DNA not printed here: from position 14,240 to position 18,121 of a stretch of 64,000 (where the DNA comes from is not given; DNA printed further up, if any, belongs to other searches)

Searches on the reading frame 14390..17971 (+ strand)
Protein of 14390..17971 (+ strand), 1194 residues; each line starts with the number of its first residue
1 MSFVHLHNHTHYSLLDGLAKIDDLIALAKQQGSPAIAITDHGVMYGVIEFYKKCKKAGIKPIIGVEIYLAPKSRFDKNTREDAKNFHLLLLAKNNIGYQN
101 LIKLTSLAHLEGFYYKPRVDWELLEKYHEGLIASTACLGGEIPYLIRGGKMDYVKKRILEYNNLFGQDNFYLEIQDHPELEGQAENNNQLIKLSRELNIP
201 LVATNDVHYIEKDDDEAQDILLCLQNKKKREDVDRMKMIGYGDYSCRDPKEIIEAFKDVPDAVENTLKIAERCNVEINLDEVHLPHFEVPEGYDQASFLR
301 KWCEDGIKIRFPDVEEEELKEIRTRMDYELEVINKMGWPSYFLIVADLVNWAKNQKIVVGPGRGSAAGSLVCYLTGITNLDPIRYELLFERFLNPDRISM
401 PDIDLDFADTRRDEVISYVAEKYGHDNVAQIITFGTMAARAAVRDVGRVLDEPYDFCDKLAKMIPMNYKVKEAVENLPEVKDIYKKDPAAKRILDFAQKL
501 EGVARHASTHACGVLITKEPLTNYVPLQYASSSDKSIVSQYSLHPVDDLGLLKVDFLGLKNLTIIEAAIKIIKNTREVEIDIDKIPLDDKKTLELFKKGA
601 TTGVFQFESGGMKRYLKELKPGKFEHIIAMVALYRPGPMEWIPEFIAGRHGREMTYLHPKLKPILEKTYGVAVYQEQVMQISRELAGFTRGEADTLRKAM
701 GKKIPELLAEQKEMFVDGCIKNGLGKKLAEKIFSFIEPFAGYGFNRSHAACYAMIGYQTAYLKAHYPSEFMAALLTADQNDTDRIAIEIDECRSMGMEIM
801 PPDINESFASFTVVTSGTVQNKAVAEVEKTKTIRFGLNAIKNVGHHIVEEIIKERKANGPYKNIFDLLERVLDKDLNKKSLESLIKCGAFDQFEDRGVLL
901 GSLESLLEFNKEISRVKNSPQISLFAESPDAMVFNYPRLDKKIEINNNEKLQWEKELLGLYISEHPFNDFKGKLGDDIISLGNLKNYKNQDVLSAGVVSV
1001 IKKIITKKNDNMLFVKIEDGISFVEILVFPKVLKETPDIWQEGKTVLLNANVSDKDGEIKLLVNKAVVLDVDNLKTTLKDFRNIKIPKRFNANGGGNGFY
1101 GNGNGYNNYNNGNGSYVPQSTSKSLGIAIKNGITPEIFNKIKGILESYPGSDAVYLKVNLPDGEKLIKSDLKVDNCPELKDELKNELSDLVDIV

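Call 30: search_protein_families(library=pfam, proteins=[window:14390-17971:+], max_evalue=0.0001)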
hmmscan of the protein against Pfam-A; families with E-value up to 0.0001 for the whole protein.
window:14390-17971:+ (1194 aa): 5 families
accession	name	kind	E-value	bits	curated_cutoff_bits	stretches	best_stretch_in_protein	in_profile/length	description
PF07733.18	DNA_pol3_alpha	-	9.4e-103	343.8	23.9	1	298-558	2-260/260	Bacterial DNA polymerase III alpha NTPase domain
PF17657.6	DNA_pol3_finger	-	4e-64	215.4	22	1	561-723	1-166/166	Bacterial DNA polymerase III alpha subunit finger domain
PF02811.25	PHP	-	8.4e-63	212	26.4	1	5-177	1-164/164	PHP domain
PF14579.12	HHH_6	-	1.9e-28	98.9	25.6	1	796-894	1-84/90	Helix-hairpin-helix motif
PF01336.31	tRNA_anti-codon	-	8.3e-06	26.1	27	1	995-1068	4-74/75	OB-fold nucleic acid binding domain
